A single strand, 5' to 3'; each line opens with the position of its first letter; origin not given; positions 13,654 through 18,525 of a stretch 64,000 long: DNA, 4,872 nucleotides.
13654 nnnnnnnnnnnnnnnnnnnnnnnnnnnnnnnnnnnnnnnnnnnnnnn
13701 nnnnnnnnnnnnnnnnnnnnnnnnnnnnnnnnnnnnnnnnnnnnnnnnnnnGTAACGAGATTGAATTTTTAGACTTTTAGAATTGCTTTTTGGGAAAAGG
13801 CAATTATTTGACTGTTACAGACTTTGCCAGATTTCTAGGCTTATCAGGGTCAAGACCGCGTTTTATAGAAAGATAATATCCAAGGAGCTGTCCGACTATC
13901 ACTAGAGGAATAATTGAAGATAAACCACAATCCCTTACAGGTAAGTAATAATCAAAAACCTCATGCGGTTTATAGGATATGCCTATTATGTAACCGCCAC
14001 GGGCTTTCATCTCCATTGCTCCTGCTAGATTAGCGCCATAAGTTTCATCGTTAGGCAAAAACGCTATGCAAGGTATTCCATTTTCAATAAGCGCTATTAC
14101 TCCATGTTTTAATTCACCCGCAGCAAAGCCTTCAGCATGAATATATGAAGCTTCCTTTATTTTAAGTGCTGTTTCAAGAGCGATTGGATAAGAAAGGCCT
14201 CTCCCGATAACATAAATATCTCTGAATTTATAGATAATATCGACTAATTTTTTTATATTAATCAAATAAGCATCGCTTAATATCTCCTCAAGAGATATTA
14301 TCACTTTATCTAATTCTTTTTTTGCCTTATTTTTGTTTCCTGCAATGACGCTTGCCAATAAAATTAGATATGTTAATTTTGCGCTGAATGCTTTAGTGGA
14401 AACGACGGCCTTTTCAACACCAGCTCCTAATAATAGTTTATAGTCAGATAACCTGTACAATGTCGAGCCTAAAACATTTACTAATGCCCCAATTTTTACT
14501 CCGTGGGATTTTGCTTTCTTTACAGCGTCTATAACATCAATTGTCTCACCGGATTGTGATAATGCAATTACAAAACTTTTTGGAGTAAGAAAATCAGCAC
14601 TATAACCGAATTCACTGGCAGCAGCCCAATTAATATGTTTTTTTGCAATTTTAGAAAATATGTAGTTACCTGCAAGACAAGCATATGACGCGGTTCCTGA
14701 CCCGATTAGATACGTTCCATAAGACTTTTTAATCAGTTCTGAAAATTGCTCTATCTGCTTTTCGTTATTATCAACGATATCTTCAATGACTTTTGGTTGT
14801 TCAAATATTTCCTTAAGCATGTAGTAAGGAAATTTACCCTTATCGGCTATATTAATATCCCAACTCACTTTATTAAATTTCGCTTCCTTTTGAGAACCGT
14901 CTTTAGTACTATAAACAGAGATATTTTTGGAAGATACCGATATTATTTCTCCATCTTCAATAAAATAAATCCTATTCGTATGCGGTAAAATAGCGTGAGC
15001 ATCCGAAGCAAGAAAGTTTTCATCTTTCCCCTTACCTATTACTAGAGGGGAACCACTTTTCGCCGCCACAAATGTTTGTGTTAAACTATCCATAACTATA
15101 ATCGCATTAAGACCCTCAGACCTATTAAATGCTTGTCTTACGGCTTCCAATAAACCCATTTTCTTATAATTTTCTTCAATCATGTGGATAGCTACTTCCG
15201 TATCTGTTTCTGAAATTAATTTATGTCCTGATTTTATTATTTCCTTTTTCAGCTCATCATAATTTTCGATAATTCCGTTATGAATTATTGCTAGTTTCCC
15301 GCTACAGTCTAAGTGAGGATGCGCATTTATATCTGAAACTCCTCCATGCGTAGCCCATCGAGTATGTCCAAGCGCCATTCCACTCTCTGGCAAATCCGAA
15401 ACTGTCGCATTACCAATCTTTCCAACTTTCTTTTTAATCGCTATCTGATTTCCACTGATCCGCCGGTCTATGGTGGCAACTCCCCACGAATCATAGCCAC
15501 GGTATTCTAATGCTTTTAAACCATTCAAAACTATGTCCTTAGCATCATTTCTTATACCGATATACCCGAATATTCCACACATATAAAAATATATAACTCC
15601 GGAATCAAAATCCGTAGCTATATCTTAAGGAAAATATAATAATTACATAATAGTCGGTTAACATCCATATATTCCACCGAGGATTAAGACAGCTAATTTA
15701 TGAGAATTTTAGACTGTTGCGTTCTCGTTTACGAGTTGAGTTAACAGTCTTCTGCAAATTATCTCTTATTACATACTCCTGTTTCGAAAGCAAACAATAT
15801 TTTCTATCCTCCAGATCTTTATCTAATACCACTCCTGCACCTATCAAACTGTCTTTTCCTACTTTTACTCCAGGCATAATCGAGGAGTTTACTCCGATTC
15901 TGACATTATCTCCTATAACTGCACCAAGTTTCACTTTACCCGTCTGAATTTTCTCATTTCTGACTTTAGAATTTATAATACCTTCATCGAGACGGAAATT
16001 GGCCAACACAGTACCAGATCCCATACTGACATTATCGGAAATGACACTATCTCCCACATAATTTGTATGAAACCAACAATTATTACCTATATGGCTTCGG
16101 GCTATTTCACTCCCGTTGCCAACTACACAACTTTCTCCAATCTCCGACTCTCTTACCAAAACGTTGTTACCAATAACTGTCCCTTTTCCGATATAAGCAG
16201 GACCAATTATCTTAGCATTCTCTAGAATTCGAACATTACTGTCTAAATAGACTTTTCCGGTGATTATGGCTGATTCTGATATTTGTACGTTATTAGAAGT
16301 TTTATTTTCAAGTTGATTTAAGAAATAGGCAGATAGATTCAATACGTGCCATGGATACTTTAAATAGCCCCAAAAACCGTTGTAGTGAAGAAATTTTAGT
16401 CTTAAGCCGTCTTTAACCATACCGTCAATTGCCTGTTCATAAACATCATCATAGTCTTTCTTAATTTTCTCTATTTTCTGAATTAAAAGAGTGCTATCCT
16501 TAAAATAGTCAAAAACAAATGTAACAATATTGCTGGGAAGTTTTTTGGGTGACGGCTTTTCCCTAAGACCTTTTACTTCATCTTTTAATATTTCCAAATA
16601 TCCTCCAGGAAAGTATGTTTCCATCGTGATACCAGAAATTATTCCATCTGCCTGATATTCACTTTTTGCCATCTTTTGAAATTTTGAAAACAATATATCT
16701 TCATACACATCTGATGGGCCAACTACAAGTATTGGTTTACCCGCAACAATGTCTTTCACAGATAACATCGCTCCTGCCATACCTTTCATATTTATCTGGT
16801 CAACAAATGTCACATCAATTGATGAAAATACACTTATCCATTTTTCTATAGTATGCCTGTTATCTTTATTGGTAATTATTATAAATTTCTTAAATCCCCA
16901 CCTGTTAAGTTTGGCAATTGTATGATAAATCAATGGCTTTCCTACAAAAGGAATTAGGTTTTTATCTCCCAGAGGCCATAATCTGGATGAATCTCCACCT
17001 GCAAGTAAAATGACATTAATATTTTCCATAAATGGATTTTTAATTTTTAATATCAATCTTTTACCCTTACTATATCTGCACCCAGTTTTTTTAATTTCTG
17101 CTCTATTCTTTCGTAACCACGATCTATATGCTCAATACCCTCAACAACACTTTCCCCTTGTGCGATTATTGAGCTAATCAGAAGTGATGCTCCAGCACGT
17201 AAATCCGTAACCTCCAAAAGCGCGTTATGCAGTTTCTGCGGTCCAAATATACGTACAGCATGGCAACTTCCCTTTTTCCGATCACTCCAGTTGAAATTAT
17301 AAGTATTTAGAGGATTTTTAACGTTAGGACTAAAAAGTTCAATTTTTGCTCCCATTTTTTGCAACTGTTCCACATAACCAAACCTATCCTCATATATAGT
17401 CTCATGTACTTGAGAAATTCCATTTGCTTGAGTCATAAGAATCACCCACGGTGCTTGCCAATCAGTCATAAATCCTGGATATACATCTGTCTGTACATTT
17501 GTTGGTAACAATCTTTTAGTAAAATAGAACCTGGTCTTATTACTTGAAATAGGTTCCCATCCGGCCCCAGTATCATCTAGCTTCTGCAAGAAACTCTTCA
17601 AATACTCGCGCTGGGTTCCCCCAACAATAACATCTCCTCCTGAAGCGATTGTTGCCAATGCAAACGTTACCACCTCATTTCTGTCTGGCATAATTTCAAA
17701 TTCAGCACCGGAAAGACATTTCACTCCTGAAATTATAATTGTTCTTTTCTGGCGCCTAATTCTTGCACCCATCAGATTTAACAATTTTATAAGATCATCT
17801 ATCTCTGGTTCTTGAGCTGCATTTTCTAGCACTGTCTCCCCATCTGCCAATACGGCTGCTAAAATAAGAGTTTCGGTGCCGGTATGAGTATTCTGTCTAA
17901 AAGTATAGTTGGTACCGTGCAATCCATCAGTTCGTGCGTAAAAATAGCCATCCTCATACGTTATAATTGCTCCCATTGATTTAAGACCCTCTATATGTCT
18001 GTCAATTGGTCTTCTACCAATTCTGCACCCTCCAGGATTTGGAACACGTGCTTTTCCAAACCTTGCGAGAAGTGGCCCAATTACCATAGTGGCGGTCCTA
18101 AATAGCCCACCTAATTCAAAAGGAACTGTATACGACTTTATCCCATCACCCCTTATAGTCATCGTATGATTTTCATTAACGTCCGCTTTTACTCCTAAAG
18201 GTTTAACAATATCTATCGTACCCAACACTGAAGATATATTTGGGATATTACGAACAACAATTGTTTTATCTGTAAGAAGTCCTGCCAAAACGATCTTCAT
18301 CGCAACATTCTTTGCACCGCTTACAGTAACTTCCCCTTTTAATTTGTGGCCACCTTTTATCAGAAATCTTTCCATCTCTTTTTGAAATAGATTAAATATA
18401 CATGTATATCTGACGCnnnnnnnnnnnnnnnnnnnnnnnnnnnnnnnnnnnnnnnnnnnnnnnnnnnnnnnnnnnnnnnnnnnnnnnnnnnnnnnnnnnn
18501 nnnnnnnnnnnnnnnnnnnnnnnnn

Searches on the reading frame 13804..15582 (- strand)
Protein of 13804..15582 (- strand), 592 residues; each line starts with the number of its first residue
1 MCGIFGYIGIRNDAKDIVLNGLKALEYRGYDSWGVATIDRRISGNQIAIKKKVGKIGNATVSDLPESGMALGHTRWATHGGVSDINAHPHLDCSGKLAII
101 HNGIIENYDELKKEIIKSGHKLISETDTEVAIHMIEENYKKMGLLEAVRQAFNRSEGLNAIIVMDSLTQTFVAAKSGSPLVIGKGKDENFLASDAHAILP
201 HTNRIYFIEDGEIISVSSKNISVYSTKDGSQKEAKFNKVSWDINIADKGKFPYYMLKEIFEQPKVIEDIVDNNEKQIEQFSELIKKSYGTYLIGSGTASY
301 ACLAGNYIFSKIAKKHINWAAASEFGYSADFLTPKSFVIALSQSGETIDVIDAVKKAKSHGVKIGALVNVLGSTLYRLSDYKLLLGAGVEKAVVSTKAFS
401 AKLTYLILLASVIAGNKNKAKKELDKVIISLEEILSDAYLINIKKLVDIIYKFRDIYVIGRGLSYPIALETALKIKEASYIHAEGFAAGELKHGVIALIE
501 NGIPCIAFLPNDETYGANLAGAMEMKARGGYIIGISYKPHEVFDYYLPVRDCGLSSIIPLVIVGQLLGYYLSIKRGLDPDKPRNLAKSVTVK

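Call 7: search_protein_families(library=pfam, proteins=[window:13804-15582:-], max_evalue=0.001)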
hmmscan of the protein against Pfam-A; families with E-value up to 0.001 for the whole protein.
window:13804-15582:- (592 aa): 3 families
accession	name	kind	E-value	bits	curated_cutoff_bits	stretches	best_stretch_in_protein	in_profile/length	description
PF01380.27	SIS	-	1.7e-38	131.8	25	2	289-410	7-129/131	SIS domain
PF13522.11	GATase_6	-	6.5e-16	59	27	1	66-183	9-119/130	Glutamine amidotransferase domain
PF13537.11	GATase_7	-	5.7e-14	52.6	25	1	86-199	12-122/123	Glutamine amidotransferase domain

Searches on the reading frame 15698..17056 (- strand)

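Call 7: search_protein_families(library=pfam, proteins=[window:15698-17056:-], max_evalue=0.001)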
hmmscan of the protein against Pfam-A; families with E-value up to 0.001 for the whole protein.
window:15698-17056:- (452 aa): 7 families
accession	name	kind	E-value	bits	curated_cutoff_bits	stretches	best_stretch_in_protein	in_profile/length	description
PF00483.29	NTP_transferase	-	1.7e-20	74.1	21.2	1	15-217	2-213/245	Nucleotidyl transferase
PF00132.30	Hexapep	-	3.5e-20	71.2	27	3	378-412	1-35/36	Bacterial transferase hexapeptide (six repeats)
PF25084.1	LbH_EIF2B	-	1.1e-14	54.7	54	1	267-352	2-88/105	EIF2B subunit epsilon LbH domain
PF12804.13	NTP_transf_3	-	1.2e-09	39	27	1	15-102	1-81/160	MobA-like NTP transferase domain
PF14602.12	Hexapep_2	-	2e-09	37.4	27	1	380-413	3-34/34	Hexapeptide repeat of succinyl-transferase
PF24894.1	Hexapep_GlmU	-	0.00036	21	23.3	0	299-360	14-75/104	GlmU-like, C-terminal hexapeptide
PF02348.25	CTP_transf_3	-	0.00082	19.7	22.6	0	15-67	2-52/217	Cytidylyltransferase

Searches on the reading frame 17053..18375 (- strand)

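Call 7: search_protein_families(library=pfam, proteins=[window:17053-18375:-], max_evalue=0.001)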
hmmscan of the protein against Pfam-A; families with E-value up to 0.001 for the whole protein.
window:17053-18375:- (440 aa): 1 family
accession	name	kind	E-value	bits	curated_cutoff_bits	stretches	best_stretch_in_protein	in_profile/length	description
PF00275.25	EPSP_synthase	-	1.3e-74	251.8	22.8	1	7-428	2-417/417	EPSP synthase (3-phosphoshikimate 1-carboxyvinyltransferase)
